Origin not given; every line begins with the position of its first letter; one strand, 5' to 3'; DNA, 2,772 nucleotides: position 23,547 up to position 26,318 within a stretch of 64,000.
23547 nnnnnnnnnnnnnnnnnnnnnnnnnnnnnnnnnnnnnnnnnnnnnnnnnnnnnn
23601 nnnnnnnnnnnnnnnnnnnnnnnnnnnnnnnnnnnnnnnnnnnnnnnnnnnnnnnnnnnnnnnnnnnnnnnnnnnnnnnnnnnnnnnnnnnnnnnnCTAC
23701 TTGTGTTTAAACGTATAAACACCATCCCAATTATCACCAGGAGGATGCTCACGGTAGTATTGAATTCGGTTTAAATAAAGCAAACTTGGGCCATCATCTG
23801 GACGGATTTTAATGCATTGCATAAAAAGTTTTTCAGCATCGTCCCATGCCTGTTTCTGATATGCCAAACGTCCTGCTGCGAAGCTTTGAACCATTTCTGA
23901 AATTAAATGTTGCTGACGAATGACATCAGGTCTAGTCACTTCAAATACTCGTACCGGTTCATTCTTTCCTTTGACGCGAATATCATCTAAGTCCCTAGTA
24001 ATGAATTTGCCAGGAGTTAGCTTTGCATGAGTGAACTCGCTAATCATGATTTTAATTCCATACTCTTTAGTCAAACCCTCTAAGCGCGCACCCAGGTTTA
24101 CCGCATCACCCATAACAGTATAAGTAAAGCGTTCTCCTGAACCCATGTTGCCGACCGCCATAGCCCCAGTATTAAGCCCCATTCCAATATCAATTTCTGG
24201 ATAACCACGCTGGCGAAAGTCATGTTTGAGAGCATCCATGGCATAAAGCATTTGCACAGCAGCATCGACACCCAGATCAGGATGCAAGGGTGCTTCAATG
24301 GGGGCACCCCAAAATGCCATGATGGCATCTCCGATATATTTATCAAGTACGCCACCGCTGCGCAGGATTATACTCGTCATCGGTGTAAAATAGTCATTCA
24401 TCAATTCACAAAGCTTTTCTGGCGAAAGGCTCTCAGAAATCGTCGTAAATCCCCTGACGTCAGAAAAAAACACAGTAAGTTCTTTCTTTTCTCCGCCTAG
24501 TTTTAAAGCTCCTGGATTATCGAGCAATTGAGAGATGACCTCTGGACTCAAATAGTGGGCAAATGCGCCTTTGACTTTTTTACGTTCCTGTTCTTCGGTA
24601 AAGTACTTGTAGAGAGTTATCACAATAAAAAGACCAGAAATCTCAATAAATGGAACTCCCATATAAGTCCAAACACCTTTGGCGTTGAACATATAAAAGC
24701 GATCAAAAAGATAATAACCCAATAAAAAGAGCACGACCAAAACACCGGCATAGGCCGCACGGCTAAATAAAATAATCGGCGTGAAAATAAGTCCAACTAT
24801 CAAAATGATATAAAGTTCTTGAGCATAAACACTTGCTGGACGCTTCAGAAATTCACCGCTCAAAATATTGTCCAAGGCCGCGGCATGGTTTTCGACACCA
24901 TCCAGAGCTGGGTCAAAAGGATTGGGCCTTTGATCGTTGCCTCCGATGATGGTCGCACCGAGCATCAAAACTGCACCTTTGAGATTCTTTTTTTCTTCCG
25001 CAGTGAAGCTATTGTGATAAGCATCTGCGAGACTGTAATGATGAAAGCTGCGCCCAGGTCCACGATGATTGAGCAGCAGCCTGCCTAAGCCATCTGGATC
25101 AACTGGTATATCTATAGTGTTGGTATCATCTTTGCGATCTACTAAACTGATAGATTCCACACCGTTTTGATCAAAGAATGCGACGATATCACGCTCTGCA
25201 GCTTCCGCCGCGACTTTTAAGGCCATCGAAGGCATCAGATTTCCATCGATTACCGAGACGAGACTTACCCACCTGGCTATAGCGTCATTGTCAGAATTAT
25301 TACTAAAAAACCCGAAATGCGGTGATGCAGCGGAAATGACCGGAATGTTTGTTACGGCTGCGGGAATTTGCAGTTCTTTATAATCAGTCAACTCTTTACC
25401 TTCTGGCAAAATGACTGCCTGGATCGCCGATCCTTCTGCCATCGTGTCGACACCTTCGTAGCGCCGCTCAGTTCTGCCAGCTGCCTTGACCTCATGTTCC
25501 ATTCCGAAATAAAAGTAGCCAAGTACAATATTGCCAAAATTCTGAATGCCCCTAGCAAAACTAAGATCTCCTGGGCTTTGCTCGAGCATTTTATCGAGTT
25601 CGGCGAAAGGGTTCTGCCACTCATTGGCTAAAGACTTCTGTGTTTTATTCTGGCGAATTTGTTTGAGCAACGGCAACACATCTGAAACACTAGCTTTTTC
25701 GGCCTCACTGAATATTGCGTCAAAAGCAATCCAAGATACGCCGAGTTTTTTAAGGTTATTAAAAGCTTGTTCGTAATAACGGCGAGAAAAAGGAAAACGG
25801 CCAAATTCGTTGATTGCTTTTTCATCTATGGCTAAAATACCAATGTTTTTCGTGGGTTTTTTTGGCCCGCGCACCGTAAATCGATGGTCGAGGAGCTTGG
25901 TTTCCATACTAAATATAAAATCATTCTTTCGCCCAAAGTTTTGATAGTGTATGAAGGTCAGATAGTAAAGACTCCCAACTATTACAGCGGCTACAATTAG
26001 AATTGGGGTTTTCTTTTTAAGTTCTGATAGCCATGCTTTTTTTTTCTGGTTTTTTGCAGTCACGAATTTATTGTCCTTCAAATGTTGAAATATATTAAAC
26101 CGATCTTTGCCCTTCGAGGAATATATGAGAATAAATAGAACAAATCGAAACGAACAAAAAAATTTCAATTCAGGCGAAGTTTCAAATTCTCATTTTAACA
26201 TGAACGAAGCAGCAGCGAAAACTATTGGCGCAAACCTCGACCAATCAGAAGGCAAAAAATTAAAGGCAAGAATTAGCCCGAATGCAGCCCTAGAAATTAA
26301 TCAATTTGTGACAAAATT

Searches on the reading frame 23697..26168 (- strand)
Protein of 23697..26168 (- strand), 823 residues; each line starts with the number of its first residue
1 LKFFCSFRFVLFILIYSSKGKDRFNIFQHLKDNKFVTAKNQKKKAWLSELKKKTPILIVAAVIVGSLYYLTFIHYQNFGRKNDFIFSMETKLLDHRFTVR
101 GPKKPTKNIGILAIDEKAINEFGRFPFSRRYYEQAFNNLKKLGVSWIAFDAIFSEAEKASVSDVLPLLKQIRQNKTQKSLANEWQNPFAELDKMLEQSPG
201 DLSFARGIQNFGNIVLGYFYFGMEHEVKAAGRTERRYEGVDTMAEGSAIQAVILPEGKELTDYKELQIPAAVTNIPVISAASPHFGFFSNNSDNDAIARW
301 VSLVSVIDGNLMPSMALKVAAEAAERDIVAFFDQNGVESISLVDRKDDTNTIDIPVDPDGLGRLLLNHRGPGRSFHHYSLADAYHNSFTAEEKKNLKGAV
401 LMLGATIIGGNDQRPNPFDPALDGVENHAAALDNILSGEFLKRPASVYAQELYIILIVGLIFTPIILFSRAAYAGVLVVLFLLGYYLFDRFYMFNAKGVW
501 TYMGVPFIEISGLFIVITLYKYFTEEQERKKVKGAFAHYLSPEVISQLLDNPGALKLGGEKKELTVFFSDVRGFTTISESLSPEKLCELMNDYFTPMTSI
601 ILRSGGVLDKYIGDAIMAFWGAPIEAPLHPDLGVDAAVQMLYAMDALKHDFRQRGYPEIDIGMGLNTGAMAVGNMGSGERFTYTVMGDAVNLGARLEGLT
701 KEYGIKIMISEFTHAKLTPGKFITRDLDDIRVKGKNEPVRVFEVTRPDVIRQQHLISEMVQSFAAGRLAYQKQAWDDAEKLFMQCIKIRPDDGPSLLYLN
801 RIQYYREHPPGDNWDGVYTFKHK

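Call 28: find_homologous_proteins(query=window:23697-26168:-, max_evalue=1e-20)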
Query window:23697-26168:- (823 aa): 138 proteins with E <= 1e-20 among 8000 candidates; the best 120 are listed.
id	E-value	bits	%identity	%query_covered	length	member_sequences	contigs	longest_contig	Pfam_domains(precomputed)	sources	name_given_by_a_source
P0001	0.0e+0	1802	100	96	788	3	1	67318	PF05226.17,PF00211.26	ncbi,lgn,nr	ncbi:MAG: adenylate/guanylate cyclase domain-containing protein [Oligoflexales bacterium]|nr:adenyla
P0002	0.0e+0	1220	68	94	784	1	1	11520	PF05226.17,PF00211.26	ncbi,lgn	-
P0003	0.0e+0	1056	59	95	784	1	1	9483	PF05226.17,PF00211.26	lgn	-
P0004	0.0e+0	1047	59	94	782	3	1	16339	PF05226.17,PF00211.26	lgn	-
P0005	0.0e+0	1046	58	95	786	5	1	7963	PF05226.17,PF00211.26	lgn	-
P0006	0.0e+0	1041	58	95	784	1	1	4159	PF05226.17,PF00211.26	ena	-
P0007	0.0e+0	1031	58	94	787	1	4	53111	PF05226.17,PF00211.26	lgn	-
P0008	0.0e+0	1030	58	93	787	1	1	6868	PF05226.17,PF00211.26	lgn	-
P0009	0.0e+0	1029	56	98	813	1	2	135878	PF05226.17,PF00211.26,PF07719.24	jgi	jgi:adenylate cyclase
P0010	0.0e+0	1028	58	94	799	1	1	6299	PF05226.17,PF00211.26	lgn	-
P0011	0.0e+0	1019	57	94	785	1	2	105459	PF05226.17,PF00211.26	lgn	-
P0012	0.0e+0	1016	57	94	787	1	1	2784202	PF05226.17,PF00211.26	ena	-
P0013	0.0e+0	1014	57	93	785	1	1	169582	PF05226.17,PF00211.26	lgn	-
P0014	0.0e+0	1014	58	92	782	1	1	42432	PF05226.17,PF00211.26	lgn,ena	-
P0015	0.0e+0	1011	56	95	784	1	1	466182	PF05226.17,PF00211.26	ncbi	ncbi:MAG: CHASE2 domain-containing protein [Oligoflexus sp.]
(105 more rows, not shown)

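Call 29: find_encoding_contigs(protein=P0001, flank=10000, max_places=5)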
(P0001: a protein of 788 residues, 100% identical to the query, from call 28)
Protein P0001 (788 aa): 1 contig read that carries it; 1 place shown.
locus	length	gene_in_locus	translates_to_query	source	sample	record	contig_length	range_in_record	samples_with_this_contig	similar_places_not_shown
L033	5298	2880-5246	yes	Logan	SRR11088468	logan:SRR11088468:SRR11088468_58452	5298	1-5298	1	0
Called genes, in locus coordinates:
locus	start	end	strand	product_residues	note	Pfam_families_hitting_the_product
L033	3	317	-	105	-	?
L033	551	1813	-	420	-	-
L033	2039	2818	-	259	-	-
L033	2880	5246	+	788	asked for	PF05226:CHASE2, PF00211:Guanylate_cyc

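Call 30: find_encoding_contigs(protein=P0002, flank=10000, max_places=5)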
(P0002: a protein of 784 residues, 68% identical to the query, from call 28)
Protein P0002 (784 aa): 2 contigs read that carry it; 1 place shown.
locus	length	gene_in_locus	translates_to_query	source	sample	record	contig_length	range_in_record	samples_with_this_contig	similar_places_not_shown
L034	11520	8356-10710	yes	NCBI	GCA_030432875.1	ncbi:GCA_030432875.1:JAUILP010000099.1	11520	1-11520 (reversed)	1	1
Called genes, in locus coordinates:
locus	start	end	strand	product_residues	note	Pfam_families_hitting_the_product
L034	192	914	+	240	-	-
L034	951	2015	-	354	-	PF00733:Asn_synthase (weak), PF03054:tRNA_Me_trans, PF20259:tRNA_Me_trans_M, PF20258:tRNA_Me_trans_C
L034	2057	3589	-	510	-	-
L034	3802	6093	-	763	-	PF01077:NIR_SIR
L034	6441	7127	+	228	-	PF18306:LDcluster4, PF03641:Lysine_decarbox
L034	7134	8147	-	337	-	-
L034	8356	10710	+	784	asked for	PF05226:CHASE2, PF00211:Guanylate_cyc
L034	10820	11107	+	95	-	PF01649:Ribosomal_S20p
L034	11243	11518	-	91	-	?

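Call 42: find_encoding_contigs(protein=P0007, flank=10000, max_places=4)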
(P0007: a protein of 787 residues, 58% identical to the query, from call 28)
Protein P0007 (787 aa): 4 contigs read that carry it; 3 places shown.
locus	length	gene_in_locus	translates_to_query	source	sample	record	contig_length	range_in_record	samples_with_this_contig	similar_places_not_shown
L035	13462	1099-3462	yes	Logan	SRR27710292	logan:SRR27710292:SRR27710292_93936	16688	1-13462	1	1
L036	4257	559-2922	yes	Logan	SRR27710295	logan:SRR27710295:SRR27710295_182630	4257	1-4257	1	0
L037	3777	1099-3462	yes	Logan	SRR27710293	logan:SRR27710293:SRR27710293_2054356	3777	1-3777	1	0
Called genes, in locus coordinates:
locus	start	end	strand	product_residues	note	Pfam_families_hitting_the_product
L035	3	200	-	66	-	?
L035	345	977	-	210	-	-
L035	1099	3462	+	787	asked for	PF05226:CHASE2, PF00211:Guanylate_cyc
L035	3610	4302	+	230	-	PF01161:PBP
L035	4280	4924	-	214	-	-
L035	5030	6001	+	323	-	PF03060:NMO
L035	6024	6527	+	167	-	PF14539:DUF4442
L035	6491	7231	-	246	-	-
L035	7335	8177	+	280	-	PF03446:NAD_binding_2 (weak), PF03807:F420_oxidored, PF14748:P5CR_dimer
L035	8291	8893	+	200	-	-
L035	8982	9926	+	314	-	PF00005:ABC_tran, PF13304:AAA_21 (faint)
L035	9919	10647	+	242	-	PF01061:ABC2_membrane, PF12679:ABC2_membrane_2, PF12730:ABC2_membrane_4 (weak), PF12698:ABC2_membrane_3 (weak)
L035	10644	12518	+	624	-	PF09822:ABC_transp_aux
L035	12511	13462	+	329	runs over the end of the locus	PF14238:DUF4340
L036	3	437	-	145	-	?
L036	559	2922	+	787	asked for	PF05226:CHASE2, PF00211:Guanylate_cyc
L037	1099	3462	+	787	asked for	PF05226:CHASE2, PF00211:Guanylate_cyc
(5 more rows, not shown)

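Call 43: find_encoding_contigs(protein=P0004, flank=10000, max_places=4)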
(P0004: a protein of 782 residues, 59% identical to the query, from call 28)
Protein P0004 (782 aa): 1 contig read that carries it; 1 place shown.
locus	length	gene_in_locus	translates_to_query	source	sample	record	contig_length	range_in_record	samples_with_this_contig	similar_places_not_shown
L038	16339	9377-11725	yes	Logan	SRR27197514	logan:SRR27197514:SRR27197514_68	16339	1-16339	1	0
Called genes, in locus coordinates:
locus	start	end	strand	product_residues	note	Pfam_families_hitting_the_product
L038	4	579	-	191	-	PF00081:Sod_Fe_N, PF02777:Sod_Fe_C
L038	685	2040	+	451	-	PF01979:Amidohydro_1, PF07969:Amidohydro_3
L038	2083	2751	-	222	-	-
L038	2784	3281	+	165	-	-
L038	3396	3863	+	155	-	-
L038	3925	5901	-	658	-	PF00005:ABC_tran, PF02463:SMC_N (faint), PF13191:AAA_16 (faint), PF13555:AAA_29 (faint), PF05729:NACHT (faint), PF12848:ABC_tran_Xtn, PF00005:ABC_tran, PF16326:ABC_tran_CTD (weak), +3 more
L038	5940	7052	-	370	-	-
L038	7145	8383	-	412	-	-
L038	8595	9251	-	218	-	-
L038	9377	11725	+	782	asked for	PF05226:CHASE2, PF00211:Guanylate_cyc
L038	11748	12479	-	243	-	-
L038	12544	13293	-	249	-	PF02463:SMC_N (faint), PF13555:AAA_29 (faint), PF00005:ABC_tran, PF13304:AAA_21 (faint)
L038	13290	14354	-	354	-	PF01032:FecCD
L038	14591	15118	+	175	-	-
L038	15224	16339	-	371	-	?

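Call 44: find_encoding_contigs(protein=P0003, flank=10000, max_places=4)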
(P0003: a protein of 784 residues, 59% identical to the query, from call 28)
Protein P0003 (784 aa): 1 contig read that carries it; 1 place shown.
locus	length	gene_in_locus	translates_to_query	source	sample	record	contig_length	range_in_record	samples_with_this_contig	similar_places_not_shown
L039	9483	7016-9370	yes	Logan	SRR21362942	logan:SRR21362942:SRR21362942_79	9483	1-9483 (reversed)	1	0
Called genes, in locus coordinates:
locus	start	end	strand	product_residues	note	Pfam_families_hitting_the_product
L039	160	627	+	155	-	-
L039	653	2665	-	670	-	PF02463:SMC_N (faint), PF24389:ORC-CDC6-like (faint), PF00005:ABC_tran, PF13191:AAA_16 (faint), PF13555:AAA_29 (faint), PF12848:ABC_tran_Xtn, PF00005:ABC_tran, PF16326:ABC_tran_CTD (weak), +4 more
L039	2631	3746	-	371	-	-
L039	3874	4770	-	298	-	PF03006:HlyIII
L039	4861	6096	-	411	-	-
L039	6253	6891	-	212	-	-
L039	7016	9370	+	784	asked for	PF05226:CHASE2, PF00211:Guanylate_cyc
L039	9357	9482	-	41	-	?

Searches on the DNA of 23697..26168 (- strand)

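Call 34: search_rna_families(sources=[L013, L016, L019, L020, L022, L024, L034], threshold=evalue, max_evalue=0.1, show_alignments=2)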
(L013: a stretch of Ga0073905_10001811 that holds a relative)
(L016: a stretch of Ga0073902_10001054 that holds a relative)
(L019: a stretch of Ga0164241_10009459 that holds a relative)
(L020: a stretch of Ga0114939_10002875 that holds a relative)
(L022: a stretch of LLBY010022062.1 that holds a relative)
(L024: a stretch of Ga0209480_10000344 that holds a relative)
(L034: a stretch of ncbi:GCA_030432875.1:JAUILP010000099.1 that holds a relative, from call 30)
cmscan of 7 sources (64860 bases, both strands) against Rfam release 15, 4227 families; matches with E-value up to 0.1: 2.
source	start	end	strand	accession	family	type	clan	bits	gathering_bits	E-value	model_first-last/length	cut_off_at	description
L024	4261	4511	-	RF00174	Cobalamin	Cis-reg; riboswitch;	CL00101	91.3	31.5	2.7e-21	1-189/189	no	Cobalamin riboswitch aptamer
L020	444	526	-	RF03766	mir-3155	Gene; miRNA;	-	32.3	70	0.01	1-56/56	no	mir-3155 microRNA precursor family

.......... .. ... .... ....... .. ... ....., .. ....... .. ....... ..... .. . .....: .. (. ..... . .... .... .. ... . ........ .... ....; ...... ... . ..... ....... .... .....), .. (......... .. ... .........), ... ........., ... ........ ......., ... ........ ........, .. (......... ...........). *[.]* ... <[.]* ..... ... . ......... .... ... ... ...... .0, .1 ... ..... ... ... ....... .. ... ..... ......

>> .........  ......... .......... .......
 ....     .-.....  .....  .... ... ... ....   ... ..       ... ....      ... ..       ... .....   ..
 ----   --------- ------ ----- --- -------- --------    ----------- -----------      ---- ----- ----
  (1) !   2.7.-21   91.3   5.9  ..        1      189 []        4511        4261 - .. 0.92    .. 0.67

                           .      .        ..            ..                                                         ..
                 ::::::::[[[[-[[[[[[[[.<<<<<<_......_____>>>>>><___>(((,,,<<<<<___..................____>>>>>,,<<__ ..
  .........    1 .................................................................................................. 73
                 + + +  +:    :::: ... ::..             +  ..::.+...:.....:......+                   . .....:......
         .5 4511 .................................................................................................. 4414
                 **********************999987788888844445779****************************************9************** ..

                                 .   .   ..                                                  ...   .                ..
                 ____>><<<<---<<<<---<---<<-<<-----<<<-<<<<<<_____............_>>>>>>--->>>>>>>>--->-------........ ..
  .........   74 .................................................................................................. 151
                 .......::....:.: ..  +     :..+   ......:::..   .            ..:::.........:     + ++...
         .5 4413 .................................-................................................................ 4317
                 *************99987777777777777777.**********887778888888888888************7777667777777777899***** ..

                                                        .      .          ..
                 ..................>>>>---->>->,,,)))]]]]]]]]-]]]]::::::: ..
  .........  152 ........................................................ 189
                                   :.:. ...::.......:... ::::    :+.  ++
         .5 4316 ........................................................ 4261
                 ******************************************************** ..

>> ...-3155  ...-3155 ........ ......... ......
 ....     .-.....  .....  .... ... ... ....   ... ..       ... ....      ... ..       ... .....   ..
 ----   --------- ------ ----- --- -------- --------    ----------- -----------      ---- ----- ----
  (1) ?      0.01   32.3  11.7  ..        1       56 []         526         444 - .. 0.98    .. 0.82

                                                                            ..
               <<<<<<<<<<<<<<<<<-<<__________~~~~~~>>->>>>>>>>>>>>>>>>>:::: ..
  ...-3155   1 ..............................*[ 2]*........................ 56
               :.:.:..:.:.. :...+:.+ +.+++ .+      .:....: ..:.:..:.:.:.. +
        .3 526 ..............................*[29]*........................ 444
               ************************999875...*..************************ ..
